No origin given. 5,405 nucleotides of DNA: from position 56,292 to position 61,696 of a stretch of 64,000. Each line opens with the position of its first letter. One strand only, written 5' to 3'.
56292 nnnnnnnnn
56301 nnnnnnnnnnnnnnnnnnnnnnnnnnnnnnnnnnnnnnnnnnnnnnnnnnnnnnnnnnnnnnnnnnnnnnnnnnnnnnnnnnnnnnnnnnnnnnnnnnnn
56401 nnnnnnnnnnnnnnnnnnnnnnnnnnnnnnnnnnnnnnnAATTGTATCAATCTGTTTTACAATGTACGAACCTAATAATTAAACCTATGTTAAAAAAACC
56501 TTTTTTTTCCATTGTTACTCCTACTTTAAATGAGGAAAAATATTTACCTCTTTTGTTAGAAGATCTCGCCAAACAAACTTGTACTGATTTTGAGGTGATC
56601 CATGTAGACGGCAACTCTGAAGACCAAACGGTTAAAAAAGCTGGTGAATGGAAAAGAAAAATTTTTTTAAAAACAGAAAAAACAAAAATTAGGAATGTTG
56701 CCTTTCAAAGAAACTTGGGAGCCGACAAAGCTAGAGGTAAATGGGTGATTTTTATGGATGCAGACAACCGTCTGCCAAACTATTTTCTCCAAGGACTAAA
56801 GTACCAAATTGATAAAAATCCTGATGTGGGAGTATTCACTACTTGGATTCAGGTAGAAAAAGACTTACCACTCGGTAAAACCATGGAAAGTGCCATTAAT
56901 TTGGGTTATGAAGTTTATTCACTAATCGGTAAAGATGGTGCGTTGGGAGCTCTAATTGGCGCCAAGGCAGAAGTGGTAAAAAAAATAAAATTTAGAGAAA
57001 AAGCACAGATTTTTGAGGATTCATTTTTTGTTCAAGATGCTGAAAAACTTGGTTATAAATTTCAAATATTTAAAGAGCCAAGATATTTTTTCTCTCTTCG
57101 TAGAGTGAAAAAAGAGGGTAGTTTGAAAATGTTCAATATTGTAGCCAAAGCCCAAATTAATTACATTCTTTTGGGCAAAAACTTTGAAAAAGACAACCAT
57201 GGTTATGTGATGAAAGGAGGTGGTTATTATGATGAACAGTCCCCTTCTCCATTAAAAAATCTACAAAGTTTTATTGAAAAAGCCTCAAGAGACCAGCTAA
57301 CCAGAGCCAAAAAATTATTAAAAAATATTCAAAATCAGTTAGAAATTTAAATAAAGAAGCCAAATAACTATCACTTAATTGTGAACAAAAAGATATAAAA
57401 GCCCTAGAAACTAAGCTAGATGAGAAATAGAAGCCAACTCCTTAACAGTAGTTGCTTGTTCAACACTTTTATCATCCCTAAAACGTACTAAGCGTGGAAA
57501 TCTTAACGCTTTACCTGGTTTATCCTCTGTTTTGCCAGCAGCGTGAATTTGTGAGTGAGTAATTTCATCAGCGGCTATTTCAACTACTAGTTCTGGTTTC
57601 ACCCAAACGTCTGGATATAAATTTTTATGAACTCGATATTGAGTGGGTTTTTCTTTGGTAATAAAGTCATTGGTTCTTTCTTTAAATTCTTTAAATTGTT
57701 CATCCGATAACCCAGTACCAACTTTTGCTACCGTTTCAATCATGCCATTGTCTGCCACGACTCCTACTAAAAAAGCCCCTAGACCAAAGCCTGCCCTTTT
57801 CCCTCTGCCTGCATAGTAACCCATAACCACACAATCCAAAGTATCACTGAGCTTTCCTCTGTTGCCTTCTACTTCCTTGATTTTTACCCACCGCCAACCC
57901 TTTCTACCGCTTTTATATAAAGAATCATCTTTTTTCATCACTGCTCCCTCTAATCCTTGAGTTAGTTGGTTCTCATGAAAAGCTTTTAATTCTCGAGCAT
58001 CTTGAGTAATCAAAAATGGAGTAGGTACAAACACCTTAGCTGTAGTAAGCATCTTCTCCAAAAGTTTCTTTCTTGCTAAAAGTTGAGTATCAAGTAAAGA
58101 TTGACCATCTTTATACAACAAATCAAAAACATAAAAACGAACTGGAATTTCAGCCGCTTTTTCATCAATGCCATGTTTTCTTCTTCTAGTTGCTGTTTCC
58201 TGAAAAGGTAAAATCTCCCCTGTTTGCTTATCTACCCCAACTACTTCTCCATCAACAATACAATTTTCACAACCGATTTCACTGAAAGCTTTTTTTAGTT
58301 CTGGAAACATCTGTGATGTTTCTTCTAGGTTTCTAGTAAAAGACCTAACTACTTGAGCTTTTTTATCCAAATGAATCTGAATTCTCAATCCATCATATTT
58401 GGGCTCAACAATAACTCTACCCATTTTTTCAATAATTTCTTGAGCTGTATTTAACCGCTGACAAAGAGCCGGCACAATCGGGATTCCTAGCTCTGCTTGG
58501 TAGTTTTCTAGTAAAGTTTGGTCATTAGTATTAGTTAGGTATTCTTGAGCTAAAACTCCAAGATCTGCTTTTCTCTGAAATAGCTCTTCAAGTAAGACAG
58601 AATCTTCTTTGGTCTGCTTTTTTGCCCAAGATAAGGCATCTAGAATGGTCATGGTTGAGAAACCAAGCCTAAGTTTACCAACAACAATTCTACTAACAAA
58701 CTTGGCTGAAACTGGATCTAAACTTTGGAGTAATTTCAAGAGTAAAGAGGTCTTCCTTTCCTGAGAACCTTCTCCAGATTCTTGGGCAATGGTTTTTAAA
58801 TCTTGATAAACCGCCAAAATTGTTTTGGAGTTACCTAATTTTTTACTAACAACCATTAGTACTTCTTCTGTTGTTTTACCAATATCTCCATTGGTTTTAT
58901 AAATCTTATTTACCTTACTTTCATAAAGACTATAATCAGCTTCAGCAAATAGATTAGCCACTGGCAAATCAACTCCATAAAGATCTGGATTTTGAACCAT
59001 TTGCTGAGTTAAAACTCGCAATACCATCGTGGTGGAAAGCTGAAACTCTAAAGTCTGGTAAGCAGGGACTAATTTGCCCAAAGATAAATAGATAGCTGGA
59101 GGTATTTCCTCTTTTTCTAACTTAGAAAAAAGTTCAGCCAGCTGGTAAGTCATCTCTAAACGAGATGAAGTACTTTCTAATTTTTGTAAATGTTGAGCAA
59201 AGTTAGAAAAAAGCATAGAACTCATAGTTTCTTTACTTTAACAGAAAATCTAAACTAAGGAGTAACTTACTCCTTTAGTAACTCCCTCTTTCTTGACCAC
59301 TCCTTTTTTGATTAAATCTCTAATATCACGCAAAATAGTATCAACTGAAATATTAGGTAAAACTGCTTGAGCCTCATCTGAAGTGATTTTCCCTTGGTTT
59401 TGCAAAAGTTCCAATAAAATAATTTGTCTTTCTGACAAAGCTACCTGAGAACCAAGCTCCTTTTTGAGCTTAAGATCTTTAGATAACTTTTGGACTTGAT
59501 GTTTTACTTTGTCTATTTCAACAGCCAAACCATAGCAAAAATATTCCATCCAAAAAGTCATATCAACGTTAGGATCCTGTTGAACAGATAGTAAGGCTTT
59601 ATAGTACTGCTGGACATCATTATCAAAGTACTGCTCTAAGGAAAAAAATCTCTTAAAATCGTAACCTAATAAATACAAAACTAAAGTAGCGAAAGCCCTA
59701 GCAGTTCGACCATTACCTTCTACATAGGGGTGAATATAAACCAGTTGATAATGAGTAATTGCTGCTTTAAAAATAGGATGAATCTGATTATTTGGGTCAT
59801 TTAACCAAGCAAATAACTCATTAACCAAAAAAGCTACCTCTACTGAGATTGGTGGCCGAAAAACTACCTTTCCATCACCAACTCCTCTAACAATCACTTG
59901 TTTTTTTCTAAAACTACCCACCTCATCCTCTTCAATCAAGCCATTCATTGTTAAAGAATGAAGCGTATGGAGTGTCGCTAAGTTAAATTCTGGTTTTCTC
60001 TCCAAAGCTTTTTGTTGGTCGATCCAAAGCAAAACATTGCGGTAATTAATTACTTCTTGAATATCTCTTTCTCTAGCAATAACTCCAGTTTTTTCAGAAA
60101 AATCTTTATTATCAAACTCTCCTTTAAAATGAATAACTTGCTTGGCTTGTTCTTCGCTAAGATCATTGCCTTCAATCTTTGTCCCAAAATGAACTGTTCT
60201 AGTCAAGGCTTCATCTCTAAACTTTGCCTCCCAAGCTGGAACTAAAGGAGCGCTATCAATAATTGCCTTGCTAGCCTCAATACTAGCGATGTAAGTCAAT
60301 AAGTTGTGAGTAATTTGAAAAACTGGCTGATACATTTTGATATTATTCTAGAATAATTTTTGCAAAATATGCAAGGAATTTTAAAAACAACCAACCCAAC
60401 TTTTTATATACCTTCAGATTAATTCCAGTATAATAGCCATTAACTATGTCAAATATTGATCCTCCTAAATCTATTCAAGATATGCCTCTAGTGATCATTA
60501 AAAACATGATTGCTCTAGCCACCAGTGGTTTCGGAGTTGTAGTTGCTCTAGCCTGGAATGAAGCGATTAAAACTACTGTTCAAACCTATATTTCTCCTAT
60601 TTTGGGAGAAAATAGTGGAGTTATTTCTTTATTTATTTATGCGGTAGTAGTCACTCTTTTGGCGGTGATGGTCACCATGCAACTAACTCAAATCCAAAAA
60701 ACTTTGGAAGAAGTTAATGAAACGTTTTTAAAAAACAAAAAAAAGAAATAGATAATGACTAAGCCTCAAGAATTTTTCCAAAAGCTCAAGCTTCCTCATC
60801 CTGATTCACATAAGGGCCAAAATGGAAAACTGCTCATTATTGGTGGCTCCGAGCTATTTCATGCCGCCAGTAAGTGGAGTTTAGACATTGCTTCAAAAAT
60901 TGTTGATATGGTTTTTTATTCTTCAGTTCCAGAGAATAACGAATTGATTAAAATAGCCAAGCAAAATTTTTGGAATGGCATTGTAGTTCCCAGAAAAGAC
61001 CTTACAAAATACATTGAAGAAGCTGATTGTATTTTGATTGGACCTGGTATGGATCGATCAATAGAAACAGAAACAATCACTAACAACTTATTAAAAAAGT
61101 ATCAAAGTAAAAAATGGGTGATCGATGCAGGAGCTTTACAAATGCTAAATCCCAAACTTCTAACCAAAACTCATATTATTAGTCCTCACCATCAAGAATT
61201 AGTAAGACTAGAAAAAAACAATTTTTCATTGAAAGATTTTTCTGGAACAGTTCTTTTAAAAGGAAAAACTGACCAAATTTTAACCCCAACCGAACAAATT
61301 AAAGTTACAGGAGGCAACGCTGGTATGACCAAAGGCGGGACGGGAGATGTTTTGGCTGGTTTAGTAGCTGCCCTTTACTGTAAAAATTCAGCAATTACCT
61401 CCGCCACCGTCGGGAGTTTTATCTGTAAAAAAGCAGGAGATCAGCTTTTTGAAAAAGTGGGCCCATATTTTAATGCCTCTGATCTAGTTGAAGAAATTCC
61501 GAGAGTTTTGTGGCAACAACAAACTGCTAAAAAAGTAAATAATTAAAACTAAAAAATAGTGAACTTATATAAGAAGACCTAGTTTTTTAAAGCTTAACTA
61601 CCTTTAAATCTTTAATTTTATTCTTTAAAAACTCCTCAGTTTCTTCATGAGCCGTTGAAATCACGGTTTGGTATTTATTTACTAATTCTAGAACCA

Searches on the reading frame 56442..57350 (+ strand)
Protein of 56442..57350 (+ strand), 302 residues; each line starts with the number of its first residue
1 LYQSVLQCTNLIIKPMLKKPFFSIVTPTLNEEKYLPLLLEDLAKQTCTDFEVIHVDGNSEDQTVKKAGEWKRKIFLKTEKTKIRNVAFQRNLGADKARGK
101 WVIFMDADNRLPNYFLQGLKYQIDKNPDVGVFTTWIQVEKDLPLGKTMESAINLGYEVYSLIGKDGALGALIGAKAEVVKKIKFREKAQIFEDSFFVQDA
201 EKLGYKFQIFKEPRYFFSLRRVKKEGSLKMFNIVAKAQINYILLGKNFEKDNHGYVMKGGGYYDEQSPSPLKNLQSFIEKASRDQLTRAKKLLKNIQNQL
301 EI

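Call 51: search_protein_families(library=pfam, proteins=[window:56442-57350:+], max_evalue=0.001)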
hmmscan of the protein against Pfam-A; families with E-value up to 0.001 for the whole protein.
window:56442-57350:+ (302 aa): 2 families
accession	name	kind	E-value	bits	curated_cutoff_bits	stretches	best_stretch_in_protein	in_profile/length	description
PF00535.33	Glycos_transf_2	-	1.2e-22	81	23.3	1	23-146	1-126/168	Glycosyl transferase family 2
PF10111.15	Glyco_tranf_2_2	-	2.1e-06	27.9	27.3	1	36-135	13-123/276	Glycosyltransferase like family 2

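Call 52: search_solved_structures(query=window:56442-57350:+, max_evalue=0.001)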
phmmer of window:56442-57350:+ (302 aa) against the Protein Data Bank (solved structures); distinct sequences matched with E-value up to 0.001: 13.
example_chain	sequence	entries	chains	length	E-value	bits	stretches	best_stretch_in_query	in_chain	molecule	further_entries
5tze_C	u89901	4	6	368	2.2e-12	50.1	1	22-126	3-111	Glycosyl transferase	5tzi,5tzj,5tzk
5tz8_A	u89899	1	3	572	5.6e-12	48.8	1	22-126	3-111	Glycosyl transferase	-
5hea_A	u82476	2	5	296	5.8e-09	38.9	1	21-131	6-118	Putative glycosyltransferase (GalT1)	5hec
2z87_A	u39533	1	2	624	6.1e-09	38.8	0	22-113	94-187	Chondroitin synthase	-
2z86_A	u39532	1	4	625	6.2e-09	38.8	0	22-113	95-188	Chondroitin synthase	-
3bcv_A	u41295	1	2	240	3.2e-07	33.1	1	20-116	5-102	Putative glycosyltransferase protein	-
6h1j_A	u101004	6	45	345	1.3e-06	31.2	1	17-136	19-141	Probable ss-1,3-N-acetylglucosaminyltransferase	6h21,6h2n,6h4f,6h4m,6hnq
22ao_A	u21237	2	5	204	1.5e-06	31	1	19-128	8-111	GmaR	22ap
3l7j_A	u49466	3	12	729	5e-06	29.3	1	23-217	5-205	Teichoic acid biosynthesis protein F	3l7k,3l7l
3l7i_A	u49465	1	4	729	5e-06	29.2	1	23-217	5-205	Teichoic acid biosynthesis protein F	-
3l7m_A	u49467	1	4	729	5e-06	29.2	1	23-217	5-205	Teichoic acid biosynthesis protein F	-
6p61_A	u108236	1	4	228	6.4e-06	28.9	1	16-129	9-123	Glycosyltransferase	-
5mlz_A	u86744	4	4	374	0.00018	24.1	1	22-137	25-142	Dolichol monophosphate mannose synthase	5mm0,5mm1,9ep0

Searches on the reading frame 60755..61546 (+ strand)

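Call 51: search_protein_families(library=pfam, proteins=[window:60755-61546:+], max_evalue=0.001)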
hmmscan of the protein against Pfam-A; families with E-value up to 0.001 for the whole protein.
window:60755-61546:+ (263 aa): 1 family
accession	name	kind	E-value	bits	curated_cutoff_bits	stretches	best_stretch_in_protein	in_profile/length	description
PF01256.23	Carb_kinase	-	3.2e-29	102.5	27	1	27-250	2-242/242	NAD(P)H-hydrate dehydratase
